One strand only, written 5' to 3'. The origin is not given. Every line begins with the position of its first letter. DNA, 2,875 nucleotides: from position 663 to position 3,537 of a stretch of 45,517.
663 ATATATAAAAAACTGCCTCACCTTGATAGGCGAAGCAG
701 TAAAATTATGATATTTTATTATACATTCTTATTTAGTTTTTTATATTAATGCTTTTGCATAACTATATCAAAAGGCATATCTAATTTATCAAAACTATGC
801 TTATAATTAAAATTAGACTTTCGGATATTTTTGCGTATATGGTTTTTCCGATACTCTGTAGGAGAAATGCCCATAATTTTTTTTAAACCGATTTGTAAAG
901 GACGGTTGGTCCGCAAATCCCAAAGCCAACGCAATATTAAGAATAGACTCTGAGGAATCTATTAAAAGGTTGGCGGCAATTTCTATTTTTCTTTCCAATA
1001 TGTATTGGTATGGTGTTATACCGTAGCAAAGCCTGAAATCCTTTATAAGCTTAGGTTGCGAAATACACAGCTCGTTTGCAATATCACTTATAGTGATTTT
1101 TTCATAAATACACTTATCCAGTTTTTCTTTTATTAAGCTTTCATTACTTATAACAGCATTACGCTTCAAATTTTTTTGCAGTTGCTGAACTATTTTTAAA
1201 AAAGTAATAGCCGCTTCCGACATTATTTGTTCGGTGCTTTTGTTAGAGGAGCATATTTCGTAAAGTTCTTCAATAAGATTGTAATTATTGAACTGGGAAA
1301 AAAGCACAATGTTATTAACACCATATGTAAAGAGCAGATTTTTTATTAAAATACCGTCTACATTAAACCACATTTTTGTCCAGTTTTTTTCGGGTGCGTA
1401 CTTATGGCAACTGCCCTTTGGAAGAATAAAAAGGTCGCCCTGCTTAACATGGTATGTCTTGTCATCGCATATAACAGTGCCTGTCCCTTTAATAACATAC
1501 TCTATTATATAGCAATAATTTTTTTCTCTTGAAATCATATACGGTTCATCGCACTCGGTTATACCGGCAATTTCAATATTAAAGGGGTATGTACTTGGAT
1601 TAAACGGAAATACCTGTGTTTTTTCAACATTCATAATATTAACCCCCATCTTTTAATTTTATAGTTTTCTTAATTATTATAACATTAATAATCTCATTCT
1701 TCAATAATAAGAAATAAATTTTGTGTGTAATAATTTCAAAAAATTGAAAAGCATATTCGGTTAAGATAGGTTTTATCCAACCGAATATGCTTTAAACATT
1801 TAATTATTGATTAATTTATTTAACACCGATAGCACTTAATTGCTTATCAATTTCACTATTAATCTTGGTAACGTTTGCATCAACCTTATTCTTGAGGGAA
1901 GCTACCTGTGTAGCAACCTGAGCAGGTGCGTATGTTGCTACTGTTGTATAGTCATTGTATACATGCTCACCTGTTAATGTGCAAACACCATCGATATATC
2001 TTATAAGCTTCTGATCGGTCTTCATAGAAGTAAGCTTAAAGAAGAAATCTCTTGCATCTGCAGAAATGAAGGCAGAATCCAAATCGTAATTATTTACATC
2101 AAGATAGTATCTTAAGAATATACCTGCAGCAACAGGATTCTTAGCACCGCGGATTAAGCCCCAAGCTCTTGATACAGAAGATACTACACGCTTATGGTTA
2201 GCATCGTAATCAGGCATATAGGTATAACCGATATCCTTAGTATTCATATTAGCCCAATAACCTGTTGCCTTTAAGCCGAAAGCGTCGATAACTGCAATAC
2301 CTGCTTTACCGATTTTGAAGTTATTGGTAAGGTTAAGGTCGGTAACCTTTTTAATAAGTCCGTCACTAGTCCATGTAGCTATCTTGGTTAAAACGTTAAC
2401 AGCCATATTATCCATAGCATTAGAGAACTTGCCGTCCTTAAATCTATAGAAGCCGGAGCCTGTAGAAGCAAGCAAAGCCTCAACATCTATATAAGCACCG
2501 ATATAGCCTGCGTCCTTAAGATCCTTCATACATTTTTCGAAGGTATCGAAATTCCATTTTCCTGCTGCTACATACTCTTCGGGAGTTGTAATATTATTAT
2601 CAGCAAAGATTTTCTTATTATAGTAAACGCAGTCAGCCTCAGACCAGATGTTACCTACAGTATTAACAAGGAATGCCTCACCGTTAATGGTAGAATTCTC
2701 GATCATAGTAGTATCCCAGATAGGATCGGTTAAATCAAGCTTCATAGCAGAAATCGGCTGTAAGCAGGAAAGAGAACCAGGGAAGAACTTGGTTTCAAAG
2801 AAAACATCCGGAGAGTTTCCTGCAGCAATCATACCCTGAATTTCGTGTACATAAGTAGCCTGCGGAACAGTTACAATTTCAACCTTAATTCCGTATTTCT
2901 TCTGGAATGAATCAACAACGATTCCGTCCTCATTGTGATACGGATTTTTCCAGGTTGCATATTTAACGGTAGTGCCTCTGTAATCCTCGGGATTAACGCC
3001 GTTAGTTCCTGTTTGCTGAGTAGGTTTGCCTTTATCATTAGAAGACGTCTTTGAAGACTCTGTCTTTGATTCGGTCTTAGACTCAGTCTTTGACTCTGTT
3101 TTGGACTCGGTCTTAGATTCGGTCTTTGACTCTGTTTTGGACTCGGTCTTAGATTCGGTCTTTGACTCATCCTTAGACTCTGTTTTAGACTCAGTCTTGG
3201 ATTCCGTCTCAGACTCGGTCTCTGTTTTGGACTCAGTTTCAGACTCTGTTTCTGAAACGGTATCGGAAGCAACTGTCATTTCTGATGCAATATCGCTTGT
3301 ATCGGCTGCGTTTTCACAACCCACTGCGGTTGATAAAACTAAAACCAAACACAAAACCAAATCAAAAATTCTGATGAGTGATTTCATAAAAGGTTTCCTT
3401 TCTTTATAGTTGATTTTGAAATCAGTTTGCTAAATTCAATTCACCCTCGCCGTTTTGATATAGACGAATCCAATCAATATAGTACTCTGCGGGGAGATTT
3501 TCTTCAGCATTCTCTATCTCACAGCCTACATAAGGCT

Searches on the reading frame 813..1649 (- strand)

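Call 8: search_protein_families(library=pfam, proteins=[window:813-1649:-], max_evalue=0.01)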
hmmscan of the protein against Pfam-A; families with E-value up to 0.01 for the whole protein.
window:813-1649:- (278 aa): 8 families
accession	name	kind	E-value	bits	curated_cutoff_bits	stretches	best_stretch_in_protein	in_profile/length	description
PF12833.13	HTH_18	-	1.8e-16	60.6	33.6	1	190-261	1-72/80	Helix-turn-helix domain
PF02311.25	AraC_binding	-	1.9e-14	54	21.1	1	40-106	17-85/135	AraC-like ligand binding domain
PF00165.29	HTH_AraC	-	1.9e-12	47.4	26.6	2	184-217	8-41/42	Bacterial regulatory helix-turn-helix proteins, AraC family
PF07883.17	Cupin_2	-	1e-07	32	27.2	1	51-85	23-57/70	Cupin domain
PF22200.2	ExsA_N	-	2.3e-05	25.2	27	1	49-118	3-70/136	ExsA N-terminal regulatory domain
PF21621.3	MPI_cupin_dom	-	4.8e-05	23.7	27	1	44-79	27-62/79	Mannose-6-phosphate isomerase, cupin domain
PF05899.18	Cupin_3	-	0.0014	18.7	23.5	1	40-80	23-60/74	EutQ-like cupin domain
PF06249.18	EutQ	-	0.0055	16.9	21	0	49-85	98-134/152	Ethanolamine utilisation protein EutQ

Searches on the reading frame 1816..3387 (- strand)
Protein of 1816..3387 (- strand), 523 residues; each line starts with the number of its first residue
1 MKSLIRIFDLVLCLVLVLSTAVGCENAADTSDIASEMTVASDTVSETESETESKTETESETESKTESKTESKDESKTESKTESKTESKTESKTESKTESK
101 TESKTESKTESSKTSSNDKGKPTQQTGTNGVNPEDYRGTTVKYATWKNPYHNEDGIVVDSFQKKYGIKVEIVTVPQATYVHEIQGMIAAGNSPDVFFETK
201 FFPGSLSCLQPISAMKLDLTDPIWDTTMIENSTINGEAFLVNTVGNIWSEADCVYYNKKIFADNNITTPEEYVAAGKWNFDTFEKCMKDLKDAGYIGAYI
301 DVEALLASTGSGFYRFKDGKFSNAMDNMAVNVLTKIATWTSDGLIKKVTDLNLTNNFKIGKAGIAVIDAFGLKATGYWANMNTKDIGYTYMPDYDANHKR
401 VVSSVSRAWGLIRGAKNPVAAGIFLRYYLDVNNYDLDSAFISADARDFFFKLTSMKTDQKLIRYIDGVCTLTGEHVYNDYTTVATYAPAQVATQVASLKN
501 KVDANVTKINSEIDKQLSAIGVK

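Call 8: search_protein_families(library=pfam, proteins=[window:1816-3387:-], max_evalue=0.01)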
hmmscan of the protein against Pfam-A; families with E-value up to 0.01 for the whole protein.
window:1816-3387:- (523 aa): 2 families
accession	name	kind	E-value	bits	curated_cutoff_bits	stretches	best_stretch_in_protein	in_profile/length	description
PF13416.11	SBP_bac_8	-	1.6e-10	41.7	27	1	158-430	3-245/279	Bacterial extracellular solute-binding protein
PF01080.22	Presenilin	-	0.0013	18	34.3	1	38-122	239-321/408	Presenilin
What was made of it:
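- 1816..3387 (-): SBP2: a conventional 523-aa SBP lipoprotein (lipobox AVGC) with a roughly 90-aa (TESK)n linker. It is the probable partner of P2a/P2b and is displaced to the far end of the cluster in this window. Pfam SBP_bac_8 (call 8).
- On CUT1 ABC sugar importer: The second SBP at 1816-3387 matches at E 1.6e-10 (call 8).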

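Call 52: search_protein_families(library=pfam, proteins=[window:1816-3387:-], max_evalue=1)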
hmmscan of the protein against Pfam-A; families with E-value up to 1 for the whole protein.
window:1816-3387:- (523 aa): 7 families
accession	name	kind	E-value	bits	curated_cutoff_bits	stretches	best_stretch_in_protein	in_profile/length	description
PF13416.11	SBP_bac_8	-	1.6e-10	41.7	27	1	158-430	3-245/279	Bacterial extracellular solute-binding protein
PF01080.22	Presenilin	-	0.0013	18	34.3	1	38-122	239-321/408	Presenilin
PF18708.6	MapZ_C2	-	0.029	15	27.6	0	395-463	4-70/94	MapZ extracellular C-terminal domain 2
PF15279.11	SOBP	-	0.062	14.2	35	1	35-128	87-183/325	Sine oculis-binding protein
PF22251.1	PFF1_TM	-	0.067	13.1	32.3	1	36-119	131-214/300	Vacuolar membrane protease, transmembrane domain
PF03522.20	SLC12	-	0.5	9.8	27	1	37-113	133-211/418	Solute carrier family 12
PF06495.16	Transformer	-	0.79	10.2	26.7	0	54-111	49-106/182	Fruit fly transformer protein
